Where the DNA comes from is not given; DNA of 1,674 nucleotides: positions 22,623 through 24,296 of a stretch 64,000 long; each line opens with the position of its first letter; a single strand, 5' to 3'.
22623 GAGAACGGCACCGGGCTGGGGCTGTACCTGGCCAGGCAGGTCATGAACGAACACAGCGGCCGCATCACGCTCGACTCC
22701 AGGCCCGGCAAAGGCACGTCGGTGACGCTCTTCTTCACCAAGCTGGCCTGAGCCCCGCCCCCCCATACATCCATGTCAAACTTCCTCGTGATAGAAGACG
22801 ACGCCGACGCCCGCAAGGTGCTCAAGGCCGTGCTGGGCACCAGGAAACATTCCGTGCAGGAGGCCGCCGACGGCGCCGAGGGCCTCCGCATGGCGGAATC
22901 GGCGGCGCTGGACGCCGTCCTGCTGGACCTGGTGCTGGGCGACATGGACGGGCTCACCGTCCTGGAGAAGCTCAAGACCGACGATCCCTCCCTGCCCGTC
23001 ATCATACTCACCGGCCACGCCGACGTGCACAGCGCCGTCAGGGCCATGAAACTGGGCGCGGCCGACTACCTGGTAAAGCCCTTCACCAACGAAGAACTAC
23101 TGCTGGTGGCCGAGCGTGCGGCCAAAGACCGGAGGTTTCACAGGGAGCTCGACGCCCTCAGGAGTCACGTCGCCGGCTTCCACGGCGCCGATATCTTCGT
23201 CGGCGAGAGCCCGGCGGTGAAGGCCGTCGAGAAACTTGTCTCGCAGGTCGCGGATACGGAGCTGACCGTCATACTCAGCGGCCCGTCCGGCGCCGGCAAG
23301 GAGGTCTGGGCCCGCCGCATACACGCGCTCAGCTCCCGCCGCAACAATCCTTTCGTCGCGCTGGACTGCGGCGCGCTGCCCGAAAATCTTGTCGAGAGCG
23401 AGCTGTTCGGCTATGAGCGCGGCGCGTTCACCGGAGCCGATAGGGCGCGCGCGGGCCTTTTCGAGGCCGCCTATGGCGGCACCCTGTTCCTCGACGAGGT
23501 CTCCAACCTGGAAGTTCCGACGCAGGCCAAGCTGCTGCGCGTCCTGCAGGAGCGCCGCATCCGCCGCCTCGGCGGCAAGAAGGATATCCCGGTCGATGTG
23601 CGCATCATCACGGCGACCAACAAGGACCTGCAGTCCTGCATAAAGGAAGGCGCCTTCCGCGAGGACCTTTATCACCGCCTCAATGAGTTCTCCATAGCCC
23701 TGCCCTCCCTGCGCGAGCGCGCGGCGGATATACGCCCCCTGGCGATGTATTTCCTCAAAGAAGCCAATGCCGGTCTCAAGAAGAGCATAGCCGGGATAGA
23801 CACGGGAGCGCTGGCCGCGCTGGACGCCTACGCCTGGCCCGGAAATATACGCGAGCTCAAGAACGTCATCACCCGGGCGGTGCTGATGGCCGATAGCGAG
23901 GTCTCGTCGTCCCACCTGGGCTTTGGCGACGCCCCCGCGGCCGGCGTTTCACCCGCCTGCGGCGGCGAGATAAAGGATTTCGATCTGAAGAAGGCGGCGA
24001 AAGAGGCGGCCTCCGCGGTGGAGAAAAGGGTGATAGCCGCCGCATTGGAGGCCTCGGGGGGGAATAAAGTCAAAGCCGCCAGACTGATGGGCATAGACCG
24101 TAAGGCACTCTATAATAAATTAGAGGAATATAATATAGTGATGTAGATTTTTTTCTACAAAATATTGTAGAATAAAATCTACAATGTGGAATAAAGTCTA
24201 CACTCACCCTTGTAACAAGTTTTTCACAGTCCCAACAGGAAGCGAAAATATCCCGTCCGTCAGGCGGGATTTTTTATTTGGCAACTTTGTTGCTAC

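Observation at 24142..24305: Compact enhancer-terminator-promoter architecture: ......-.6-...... palindromes on a 12-bp lattice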

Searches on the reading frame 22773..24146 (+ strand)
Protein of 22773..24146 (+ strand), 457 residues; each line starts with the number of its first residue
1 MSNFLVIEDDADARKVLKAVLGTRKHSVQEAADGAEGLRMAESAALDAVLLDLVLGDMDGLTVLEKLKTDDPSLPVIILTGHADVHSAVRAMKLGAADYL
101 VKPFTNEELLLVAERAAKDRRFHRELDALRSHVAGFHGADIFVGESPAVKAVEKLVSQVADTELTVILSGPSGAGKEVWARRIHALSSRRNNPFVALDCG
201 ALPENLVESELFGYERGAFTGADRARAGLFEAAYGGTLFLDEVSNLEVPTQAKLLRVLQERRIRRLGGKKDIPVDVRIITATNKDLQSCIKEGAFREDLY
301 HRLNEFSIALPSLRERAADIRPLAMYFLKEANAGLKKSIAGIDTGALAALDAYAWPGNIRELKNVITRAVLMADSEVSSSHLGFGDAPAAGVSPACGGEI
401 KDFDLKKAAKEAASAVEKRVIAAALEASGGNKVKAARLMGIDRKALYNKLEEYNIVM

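Call 6: search_protein_families(library=pfam, proteins=[window:22773-24146:+])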
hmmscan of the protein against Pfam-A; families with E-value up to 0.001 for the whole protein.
window:22773-24146:+ (457 aa): 7 families
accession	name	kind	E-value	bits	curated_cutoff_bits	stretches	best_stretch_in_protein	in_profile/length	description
PF00158.32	Sigma54_activat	-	8.3e-68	227.8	20.2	1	143-308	2-167/168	Sigma-54 interaction domain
PF00072.30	Response_reg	-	5e-29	101.2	30.2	1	5-111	2-108/111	Response regulator receiver domain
PF25601.1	AAA_lid_14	-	4.6e-21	74.9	27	1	314-378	1-66/87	AAA+ ATPase lid domain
PF14532.12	Sigma54_activ_2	-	6.3e-20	72.3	25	1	143-313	1-138/138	Sigma-54 interaction domain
PF02954.25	HTH_8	-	1.5e-13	50.6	22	1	416-453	5-42/42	Bacterial regulatory protein, Fis family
PF07728.20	AAA_5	-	5.1e-08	33.4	22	1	166-284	2-123/139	AAA domain (dynein-related subfamily)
PF01078.27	Mg_chelatase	-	5.6e-05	23.1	20.3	0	221-284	93-158/207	Magnesium chelatase, subunit ChlI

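Call 10: find_related_loci(query=window:22773-24146:+, collection=genome_contigs, flank=4000)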
Query window:22773-24146:+ (457 aa) in genome_contigs; peptide patterns used: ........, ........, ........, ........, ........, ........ (x = any residue, [..] = any of these).
213 stretches matched a pattern; 83 encode a relative of the query (tblastn E <= 1e-3); the best 80 are kept; 80 distinct loci.
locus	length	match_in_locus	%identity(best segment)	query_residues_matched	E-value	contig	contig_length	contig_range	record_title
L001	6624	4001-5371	92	1-457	0e+0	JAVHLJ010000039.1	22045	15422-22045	MAG: Elusimicrobiales bacterium isolate Ess09-09 NODE_39_length_22045_cov_11.941519, whole genome shotgun sequence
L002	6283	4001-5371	88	1-457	0e+0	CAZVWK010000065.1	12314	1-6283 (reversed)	MAG TPA_asm: uncultured Elusimicrobiaceae bacterium isolate binchicken_co37_74 genome assembly, contig: NODE_2280_length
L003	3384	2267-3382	91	1-372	0e+0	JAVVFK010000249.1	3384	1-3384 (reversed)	MAG: Elusimicrobiales bacterium isolate TamC13-45 NODE_249_length_3384_cov_2.793771, whole genome shotgun sequence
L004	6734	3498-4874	64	3-455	0e+0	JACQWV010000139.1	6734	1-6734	MAG: Elusimicrobia bacterium isolate NC_groundwater_1498_Pr4_B-0.1um_45_12 SR1-18-B1_scaffold_782463, whole genome shotg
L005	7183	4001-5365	64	1-455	0e+0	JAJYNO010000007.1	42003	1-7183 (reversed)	MAG: bacterium isolate DBS2-4.bin76 NODE_1426_length_42003_cov_3.09896, whole genome shotgun sequence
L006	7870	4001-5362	64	1-455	0e+0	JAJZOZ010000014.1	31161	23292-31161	MAG: bacterium isolate SKS1.bin104 NODE_2522_length_31161_cov_2.806986, whole genome shotgun sequence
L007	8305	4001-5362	64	1-455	0e+0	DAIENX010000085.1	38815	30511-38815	MAG TPA_asm: Elusimicrobia bacterium isolate clean1135 k141_1218975, whole genome shotgun sequence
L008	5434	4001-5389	62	1-457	0e+0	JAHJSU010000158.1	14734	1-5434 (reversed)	MAG: Elusimicrobia bacterium isolate OS_PC_MetaG.mb.28 OS_PC_MetaG.mb.28_k141_293113, whole genome shotgun sequence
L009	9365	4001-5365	63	1-455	0e+0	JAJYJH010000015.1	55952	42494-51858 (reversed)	MAG: bacterium isolate DBS2-1.bin156 NODE_927_length_55952_cov_4.695979, whole genome shotgun sequence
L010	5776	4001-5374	64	1-455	0e+0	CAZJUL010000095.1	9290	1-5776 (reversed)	MAG TPA_asm: uncultured Elusimicrobiaceae bacterium isolate binchicken_co356_8 genome assembly, contig: NODE_4014_length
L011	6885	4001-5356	64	1-455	0e+0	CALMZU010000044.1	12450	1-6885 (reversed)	MAG TPA_asm: uncultured Elusimicrobia bacterium isolate SRR8859111_bin.147_CONCOCT_v1.1_MAG genome assembly, contig: ERZ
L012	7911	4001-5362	65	1-455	0e+0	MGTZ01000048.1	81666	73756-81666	MAG: Elusimicrobia bacterium GWB2_63_16 gwb2_scaffold_573, whole genome shotgun sequence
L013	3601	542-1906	64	1-455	0e+0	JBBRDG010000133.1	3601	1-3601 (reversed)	MAG: Elusimicrobiales bacterium isolate Co_metawrap_2441 Cmw_2441_k141_23838001_length_3601_cov_9.9896, whole genome sho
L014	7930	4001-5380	63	1-457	0e+0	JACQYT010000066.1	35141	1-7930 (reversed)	MAG: Elusimicrobia bacterium isolate NC_groundwater_1548_Pr4_S-0.65um_54_32 SR1-18-Sp65_coassembly_scaffold_81005, whole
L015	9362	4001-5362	65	1-455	0e+0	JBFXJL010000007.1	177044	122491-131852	MAG: Elusimicrobiales bacterium isolate CA_2019_TPIn_50 NODE_300_length_177044_cov_37.108164_TPIn, whole genome shotgun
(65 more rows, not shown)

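Call 16: search_protein_families(library=ncbifam, proteins=[window:22773-24146:+], max_evalue=0.01)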
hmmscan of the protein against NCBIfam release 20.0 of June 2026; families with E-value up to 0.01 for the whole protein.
window:22773-24146:+ (457 aa): 120 families (the best 25 are shown)
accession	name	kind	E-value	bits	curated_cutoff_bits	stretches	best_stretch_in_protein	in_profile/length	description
NF008469.0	PRK11361.1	equivalog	4.3e-128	427.9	714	1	3-455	6-456/461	acetoacetate metabolism transcriptional regulator AtoC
TIGR02915.1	PEP_resp_reg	equivalog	2.2e-118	395.9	502.6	1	5-455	2-444/445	PEP-CTERM-box response regulator transcription factor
TIGR01818.1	ntrC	equivalog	1.6e-117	393.1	558.6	1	5-452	2-462/463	nitrogen regulation protein NR(I)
NF051870.1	NAssimRespRegNtrX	equivalog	6.6e-111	371.4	600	1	1-452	1-449/452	nitrogen assimilation response regulator NtrX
NF007689.0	PRK10365.1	equivalog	4.6e-105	352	760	1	4-450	8-439/441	sigma-54-dependent response regulator transcription factor ZraR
NF041552.1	TF_PrdR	equivalog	7.7e-102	341.5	795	1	141-454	268-577/577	sigma-54 dependent transcriptional regulator PrdR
NF011695.0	PRK15115.1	equivalog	4.5e-100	335.5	763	1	3-452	8-435/445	two-component system response regulator GlrR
NF041946.1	LuxO_transreg_Vib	equivalog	1e-98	331.1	800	1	7-454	2-461/463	quorum-sensing sigma-54 dependent transcriptional regulator LuxO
NF008176.1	PRK10923.1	equivalog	4.6e-97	325.5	620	1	5-376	7-375/469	nitrogen regulation protein NR(I)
TIGR01817.1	nifA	equivalog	3e-95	320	528.85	1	112-457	170-531/534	nif-specific transcriptional activator NifA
NF003451.0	PRK05022.1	equivalog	2e-94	317.2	476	1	138-447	188-502/512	nitric oxide reductase transcriptional regulator NorR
NF050807.1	TransRegFlbDCaul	equivalog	2.6e-93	313.3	750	1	26-454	28-439/454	sigma-54-dependent transcriptional regulator FlbD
NF038308.1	RNA_repair_RtcR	equivalog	3.9e-93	313.1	650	1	86-450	124-513/530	RNA repair transcriptional activator RtcR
NF049963.1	RespRegFlgRCampy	domain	3.3e-92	309.6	750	1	3-455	2-429/429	fla regulon two-component system response regulator FlgR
TIGR02329.1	propionate_PrpR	equivalog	1e-87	295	499.2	1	124-451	196-525/526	propionate catabolism operon regulatory protein PrpR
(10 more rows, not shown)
